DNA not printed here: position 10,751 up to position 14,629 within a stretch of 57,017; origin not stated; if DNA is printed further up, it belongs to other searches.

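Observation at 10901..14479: Cytoplasmic cyclase-STAND NTPase fused to a complete family-5 periplasmic-type solute-binding domain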

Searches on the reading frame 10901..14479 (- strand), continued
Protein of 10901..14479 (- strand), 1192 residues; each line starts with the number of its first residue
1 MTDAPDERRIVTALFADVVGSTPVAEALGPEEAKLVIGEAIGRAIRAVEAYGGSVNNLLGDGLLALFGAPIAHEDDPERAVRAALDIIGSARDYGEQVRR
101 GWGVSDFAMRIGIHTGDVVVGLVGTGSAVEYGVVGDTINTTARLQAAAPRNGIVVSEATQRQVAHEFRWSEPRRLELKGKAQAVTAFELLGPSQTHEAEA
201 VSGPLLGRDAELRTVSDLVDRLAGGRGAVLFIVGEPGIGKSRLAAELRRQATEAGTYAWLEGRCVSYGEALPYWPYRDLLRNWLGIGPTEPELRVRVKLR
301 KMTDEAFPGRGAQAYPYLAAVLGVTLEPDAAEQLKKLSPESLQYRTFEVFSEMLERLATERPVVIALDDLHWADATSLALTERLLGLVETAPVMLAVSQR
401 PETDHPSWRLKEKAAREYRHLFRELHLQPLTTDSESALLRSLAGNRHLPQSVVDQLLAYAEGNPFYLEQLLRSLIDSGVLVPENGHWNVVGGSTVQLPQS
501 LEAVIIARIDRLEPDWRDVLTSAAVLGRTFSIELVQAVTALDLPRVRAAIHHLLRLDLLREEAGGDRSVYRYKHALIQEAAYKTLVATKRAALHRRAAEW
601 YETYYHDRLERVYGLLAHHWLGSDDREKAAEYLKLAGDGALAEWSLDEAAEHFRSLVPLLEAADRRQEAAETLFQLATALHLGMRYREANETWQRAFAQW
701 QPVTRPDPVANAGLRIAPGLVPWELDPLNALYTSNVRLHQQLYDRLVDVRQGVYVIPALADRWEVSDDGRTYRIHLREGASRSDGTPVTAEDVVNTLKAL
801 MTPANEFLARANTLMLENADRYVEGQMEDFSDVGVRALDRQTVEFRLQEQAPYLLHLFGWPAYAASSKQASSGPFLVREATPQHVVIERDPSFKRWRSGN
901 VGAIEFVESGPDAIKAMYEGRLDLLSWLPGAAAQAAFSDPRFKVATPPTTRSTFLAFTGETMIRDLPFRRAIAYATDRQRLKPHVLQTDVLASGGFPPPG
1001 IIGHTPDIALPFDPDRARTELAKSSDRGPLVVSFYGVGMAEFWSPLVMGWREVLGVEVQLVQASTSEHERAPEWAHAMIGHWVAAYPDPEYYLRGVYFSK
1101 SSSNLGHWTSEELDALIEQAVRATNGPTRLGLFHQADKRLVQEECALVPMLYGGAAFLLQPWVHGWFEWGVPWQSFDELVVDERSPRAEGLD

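Call 53: find_encoding_contigs(protein=P0013, flank=7000, max_places=1)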
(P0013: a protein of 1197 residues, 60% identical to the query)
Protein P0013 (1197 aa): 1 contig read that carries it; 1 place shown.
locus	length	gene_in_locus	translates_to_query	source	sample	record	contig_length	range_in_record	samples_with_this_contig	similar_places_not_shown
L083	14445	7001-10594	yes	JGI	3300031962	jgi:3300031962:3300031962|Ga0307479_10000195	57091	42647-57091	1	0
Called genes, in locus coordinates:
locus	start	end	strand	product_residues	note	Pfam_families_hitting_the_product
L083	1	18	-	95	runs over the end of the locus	-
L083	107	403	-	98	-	-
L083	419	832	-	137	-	-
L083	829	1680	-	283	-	PF00089:Trypsin, PF13365:Trypsin_2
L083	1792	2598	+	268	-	PF13529:Peptidase_C39_2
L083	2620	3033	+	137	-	-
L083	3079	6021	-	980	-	PF15902:Sortilin-Vps10 (faint)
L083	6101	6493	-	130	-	PF04075:F420H2_quin_red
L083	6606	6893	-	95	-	PF07978:NIPSNAP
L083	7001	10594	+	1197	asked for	PF00211:Guanylate_cyc, PF13191:AAA_16, PF00496:SBP_bac_5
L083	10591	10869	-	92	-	PF20058:DUF6457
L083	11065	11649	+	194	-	PF10518:TAT_signal (weak), PF04879:Molybdop_Fe4S4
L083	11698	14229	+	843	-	PF00384:Molybdopterin, PF01568:Molydop_binding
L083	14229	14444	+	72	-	?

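Call 54: find_encoding_contigs(protein=P0020, flank=7000, max_places=1)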
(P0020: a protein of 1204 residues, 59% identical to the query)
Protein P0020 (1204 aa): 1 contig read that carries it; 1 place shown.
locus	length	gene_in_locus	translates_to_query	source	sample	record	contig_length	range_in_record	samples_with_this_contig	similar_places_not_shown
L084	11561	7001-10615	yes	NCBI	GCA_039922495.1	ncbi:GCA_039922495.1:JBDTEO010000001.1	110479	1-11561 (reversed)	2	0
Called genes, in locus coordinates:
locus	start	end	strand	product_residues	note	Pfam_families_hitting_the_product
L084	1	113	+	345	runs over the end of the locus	PF00248:Aldo_ket_red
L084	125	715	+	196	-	-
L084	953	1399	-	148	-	PF04075:F420H2_quin_red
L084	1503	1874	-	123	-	-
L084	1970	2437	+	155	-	-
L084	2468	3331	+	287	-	PF00296:Bac_luciferase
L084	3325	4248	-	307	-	PF19300:BPD_transp_1_N, PF00528:BPD_transp_1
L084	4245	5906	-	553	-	PF00496:SBP_bac_5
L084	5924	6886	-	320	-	PF12911:OppC_N, PF00528:BPD_transp_1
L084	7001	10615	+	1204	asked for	PF00211:Guanylate_cyc, PF13191:AAA_16, PF00496:SBP_bac_5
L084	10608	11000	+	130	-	PF00903:Glyoxalase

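Call 55: find_encoding_contigs(protein=P0023, flank=7000, max_places=1)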
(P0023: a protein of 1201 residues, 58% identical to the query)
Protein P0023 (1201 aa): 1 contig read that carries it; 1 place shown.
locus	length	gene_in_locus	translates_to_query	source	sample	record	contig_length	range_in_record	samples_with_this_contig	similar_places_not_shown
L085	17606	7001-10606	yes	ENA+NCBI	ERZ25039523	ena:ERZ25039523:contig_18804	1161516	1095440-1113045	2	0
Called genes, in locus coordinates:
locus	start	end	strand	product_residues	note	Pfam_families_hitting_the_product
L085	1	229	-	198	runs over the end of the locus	-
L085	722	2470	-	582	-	PF13531:SBP_bac_11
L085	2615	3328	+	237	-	PF14219:DUF4328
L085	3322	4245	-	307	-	PF19300:BPD_transp_1_N, PF00528:BPD_transp_1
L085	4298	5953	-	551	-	PF00496:SBP_bac_5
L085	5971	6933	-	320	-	PF12911:OppC_N, PF00528:BPD_transp_1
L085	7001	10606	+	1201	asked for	PF00211:Guanylate_cyc, PF13191:AAA_16, PF00496:SBP_bac_5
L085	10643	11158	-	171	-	PF14512:TM1586_NiRdase (faint), PF00881:Nitroreductase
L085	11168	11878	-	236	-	PF05988:DUF899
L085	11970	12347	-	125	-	PF00903:Glyoxalase (weak)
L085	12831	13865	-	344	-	PF03069:FmdA_AmdA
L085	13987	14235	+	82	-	-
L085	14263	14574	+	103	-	-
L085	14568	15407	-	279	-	PF04951:Peptidase_M55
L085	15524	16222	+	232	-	PF00324:AA_permease, PF13520:AA_permease_2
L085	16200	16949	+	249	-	PF00324:AA_permease, PF13520:AA_permease_2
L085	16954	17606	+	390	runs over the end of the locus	PF03576:Peptidase_S58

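Call 57: find_encoding_contigs(protein=P0050, flank=6000, max_places=1)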
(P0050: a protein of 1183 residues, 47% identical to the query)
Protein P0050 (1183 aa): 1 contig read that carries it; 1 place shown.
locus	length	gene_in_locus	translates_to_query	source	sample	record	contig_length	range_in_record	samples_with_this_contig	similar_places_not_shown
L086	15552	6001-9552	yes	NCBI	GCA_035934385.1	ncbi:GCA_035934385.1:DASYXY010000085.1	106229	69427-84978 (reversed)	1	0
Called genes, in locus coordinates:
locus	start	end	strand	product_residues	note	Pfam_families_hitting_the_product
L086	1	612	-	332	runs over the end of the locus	PF01022:HTH_5, PF12840:HTH_20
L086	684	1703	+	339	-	PF00248:Aldo_ket_red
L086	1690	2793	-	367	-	PF06224:AlkZ-like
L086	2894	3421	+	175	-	-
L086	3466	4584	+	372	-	PF02720:DUF222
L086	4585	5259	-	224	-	PF01329:Pterin_4a, PF18029:Glyoxalase_6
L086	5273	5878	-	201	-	-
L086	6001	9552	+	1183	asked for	PF00211:Guanylate_cyc, PF13191:AAA_16, PF00496:SBP_bac_5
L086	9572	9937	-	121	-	-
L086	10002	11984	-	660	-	PF02163:Peptidase_M50, PF02861:Clp_N (faint)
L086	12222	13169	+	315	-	PF05138:PaaA_PaaC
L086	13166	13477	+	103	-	PF01883:FeS_assembly_P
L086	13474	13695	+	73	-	PF06243:PaaB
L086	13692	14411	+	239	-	PF05138:PaaA_PaaC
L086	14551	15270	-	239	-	-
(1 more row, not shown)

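Call 58: find_encoding_contigs(protein=P0078, flank=6000, max_places=1)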
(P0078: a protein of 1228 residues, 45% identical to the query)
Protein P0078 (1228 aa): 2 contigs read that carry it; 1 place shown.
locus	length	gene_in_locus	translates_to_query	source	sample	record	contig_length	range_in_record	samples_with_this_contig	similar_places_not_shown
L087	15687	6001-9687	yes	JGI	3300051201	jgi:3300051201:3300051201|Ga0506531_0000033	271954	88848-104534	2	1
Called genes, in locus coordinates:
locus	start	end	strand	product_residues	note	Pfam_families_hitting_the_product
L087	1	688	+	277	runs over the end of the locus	-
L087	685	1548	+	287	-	PF13476:AAA_23 (faint), PF00005:ABC_tran, PF13304:AAA_21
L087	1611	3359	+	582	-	-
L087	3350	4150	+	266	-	-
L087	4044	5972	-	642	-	PF27532:Mb0984_helical, PF13519:VWA_2 (faint), PF27098:Rv0959_3rd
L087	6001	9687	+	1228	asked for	PF00211:Guanylate_cyc, PF13191:AAA_16, PF00496:SBP_bac_5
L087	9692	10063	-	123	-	-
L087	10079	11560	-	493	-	PF01078:Mg_chelatase (faint), PF07728:AAA_5 (faint)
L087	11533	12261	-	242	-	-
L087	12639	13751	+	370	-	PF03417:AAT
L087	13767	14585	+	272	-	PF02633:Creatininase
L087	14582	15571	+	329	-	PF02016:Peptidase_S66, PF17676:Peptidase_S66C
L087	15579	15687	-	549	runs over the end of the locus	PF07969:Amidohydro_3, PF01979:Amidohydro_1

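Call 59: find_encoding_contigs(protein=P0042, flank=6000, max_places=1)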
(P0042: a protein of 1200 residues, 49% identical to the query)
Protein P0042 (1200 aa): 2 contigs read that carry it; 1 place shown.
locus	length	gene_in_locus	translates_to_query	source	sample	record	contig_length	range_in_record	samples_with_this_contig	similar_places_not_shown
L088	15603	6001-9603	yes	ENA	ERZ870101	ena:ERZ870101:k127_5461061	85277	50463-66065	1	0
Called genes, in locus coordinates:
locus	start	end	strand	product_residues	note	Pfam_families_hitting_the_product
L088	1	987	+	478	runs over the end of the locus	PF00364:Biotin_lipoyl, PF25997:BSH_YhbJ (faint), PF02817:E3_binding, PF00198:2-oxoacid_dh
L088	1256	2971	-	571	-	PF00171:Aldedh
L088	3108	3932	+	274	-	PF16881:LIAS_N (weak), PF04055:Radical_SAM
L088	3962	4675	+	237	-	PF21948:LplA-B_cat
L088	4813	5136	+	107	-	-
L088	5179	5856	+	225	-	PF00455:DeoRC (faint), PF06026:Rib_5-P_isom_A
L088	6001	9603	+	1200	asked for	PF00211:Guanylate_cyc, PF13191:AAA_16, PF13401:AAA_22 (faint), PF00496:SBP_bac_5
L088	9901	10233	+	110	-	PF02452:PemK_toxin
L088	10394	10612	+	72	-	-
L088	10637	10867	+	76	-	-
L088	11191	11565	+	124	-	-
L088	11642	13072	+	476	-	-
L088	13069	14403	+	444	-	PF13433:Peripla_BP_5, PF13458:Peripla_BP_6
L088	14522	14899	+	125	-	-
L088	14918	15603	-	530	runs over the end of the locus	PF01966:HD (faint), PF13487:HD_5, PF00196:GerE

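Call 60: find_encoding_contigs(protein=P0001, flank=8000, max_places=1)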
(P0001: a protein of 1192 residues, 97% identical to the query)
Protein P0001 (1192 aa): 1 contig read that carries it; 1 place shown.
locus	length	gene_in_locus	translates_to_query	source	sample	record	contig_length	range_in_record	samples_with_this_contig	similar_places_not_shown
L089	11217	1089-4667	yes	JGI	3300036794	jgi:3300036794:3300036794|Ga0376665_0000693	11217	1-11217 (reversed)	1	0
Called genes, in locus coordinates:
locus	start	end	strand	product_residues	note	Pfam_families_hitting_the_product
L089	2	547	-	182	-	?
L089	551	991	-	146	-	PF03449:GreA_GreB_N, PF01272:GreA_GreB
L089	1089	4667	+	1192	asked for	PF00211:Guanylate_cyc, PF13191:AAA_16, PF00496:SBP_bac_5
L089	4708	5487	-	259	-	PF02424:ApbE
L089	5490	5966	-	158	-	PF04205:FMN_bind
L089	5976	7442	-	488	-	PF01794:Ferric_reduct, PF08030:NAD_binding_6 (faint), PF00175:NAD_binding_1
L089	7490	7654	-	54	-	-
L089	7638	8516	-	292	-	PF00248:Aldo_ket_red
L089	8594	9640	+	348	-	PF00296:Bac_luciferase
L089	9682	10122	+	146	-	PF02566:OsmC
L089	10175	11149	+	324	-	PF08240:ADH_N, PF00107:ADH_zinc_N (weak)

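Call 69: search_protein_families(library=pfam, proteins=[L030:5110-8985:+], max_evalue=0.0001)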
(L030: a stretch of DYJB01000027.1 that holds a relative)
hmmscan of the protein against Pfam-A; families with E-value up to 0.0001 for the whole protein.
L030:5110-8985:+ (1291 aa): 6 families
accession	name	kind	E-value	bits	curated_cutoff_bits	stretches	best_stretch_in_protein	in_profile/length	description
PF00496.27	SBP_bac_5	-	1.3e-71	242.1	32.4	1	833-1206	2-365/368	Bacterial extracellular solute-binding proteins, family 5 Middle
PF00069.31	Pkinase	-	1e-46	160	31.7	1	26-270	3-258/263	Protein kinase domain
PF07714.23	PK_Tyr_Ser-Thr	-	4.3e-30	105.3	23.1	1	26-269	3-254/258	Protein tyrosine and serine/threonine kinase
PF13191.12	AAA_16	-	5.4e-23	82.7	32.6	1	300-472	2-165/167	AAA ATPase domain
PF13401.12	AAA_22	-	2.3e-05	25.2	27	1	322-466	5-114/130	AAA domain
PF13424.12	TPR_12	-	2.8e-05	24.6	30.1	1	721-775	20-76/77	Tetratricopeptide repeat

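Call 70: search_dna_similar(query=window:10901-14479:-, collection=plasmids, mode=protein, max_evalue=1e-10, max_rows=15)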
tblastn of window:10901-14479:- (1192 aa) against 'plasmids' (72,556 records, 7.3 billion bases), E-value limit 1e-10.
Records with a match: 1627; places in all: 2289; records where one place covers at least 80% of the query: 0.
Best place of each record, by identity: <60% 1627.
By first word of the organism name: Enterococcus 266; Rhizobium 224; Klebsiella 176; Sinorhizobium 162; Enterobacter 98; Borreliella 88; Pantoea 58; Phaeobacter 40; Agrobacterium 36; Azospirillum 32; and 111 more.
By predicted mobility (MOB-suite, as given by PLSDB): non-mobilizable 771; conjugative 480; mobilizable 376.
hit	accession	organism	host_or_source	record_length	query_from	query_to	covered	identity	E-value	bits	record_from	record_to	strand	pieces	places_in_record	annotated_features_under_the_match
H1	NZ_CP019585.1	Sinorhizobium meliloti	Medicago arborea,tissue sample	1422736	7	744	62%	32.4%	5e-58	228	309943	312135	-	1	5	record has no annotation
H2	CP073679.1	Sinorhizobium meliloti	Medicago truncatula,cell culture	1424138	7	744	62%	32.4%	8e-58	228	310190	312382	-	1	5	none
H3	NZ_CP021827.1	Sinorhizobium meliloti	Medicago truncatula,Single Cell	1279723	7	744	62%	32.2%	4e-59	232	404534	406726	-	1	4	record has no annotation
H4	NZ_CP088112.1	Sinorhizobium medicae WSM1115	cell culture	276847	7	744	62%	32.2%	4e-59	232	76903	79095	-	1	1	adenylate/guanylate cyclase domain-containing protein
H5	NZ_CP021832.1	Sinorhizobium meliloti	Medicago truncatula,Single Cell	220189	7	744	62%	32.0%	1e-56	224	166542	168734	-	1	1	adenylate/guanylate cyclase domain-containing protein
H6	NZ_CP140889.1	Sinorhizobium medicae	Medicago lupulina,whole organism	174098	7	749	61%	31.9%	5e-50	226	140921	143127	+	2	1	none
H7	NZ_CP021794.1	Sinorhizobium meliloti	Medicago sativa,Single Cell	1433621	7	744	62%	31.5%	4e-56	222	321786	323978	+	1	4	none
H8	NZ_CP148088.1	Sinorhizobium meliloti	Medicago sativa,cell culture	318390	7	744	62%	31.5%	7e-56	221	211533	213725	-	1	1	adenylate/guanylate cyclase domain-containing protein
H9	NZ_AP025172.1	Cupriavidus sp. P-10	-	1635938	4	698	58%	33.4%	1e-73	278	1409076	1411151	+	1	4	none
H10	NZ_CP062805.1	Cupriavidus basilensis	Cell culture,Sediment of a freshwater ...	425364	3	703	59%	32.9%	3e-72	273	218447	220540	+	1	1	adenylate/guanylate cyclase domain-containing protein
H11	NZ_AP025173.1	Cupriavidus sp. P-10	-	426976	3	703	59%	32.9%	3e-72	273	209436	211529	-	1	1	adenylate/guanylate cyclase domain-containing protein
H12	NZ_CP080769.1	Cupriavidus pinatubonensis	genomic assembly,soil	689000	2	698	58%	33.1%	1e-70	268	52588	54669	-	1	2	adenylate/guanylate cyclase domain-containing protein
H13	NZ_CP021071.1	Mesorhizobium sp. WSM1497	Biserrula pelecinus L.,cell ...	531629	7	662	55%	35.1%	8e-76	284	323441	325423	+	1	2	adenylate/guanylate cyclase domain-containing protein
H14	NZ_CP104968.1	Phyllobacterium sp. A18/5-2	Vicia costata,cell culture,root nodule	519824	7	680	56%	33.9%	7e-53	256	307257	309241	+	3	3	AAA family ATPase | adenylate/guanylate cyclase domain-containing protein | hypothetical protein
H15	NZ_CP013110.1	Sinorhizobium americanum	Vachellia farnesiana,cell culture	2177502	7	662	55%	34.4%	7e-66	253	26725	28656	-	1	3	record has no annotation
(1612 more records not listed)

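Call 71: search_dna_similar(query=window:10901-14479:-, collection=phages, mode=protein, max_evalue=0.00001, max_rows=10)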
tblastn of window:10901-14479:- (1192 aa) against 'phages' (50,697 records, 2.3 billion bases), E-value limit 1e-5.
Records with a match: 36; places in all: 37; records where one place covers at least 80% of the query: 0.
Best place of each record, by identity: <60% 36.
By first word of the organism name: Bacteriophage 13; Enterococcus 12; Salmonella 3; Listeria 2; Pelagibacter 2; Acinetobacter 2; Fusobacterium 1; Escherichia 1.
By host as written in the record: - 21; Enterococcus faecalis 6; Listeria monocytogenes 2; Homo sapiens 2; Candidatus Pelagibacter ubique HTCC1062 2; Fusobacterium nucleatum 1; Escherichia coli O157:H7 ATCC 43895 1; Salmonella enterica subsp. enterica serovar Kentucky 1.
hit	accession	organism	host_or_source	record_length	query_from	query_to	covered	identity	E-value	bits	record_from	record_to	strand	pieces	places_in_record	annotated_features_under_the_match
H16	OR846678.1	Enterococcus phage Efs 1-1-1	Enterococcus faecalis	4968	724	1165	37%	25.4%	6e-19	99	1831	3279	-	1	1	record has no annotation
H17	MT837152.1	Bacteriophage sp.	human fecal samples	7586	714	1152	37%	25.3%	6e-22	109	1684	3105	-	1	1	record has no annotation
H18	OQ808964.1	Fusobacterium phage vB_FnuS_FNU4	Fusobacterium nucleatum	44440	702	1152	38%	24.5%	7e-9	67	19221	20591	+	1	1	putative dipeptide ABC transporter, substrate-binding protein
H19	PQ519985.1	Enterococcus phage IME_EF3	-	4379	761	1165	34%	26.0%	2e-20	104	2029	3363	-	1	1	record has no annotation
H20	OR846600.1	Enterococcus phage Efs 1-1-1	Enterococcus faecalis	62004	761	1165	34%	26.0%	2e-20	104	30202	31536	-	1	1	record has no annotation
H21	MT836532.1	Bacteriophage sp.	human fecal samples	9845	725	1165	37%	23.8%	5e-16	90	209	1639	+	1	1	record has no annotation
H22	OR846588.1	Enterococcus phage Efs 1-1-1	Enterococcus faecalis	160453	743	1164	35%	24.8%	2e-13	82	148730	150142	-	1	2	record has no annotation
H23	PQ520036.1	Enterococcus phage IME_EF3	-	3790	743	1164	35%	24.8%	2e-13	81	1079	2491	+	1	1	record has no annotation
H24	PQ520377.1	Enterococcus phage IME_EF3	-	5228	746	1158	35%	25.1%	1e-16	92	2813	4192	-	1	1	record has no annotation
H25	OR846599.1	Enterococcus phage Efs 1-1-1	Enterococcus faecalis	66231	746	1158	35%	25.1%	1e-16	92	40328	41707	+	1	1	record has no annotation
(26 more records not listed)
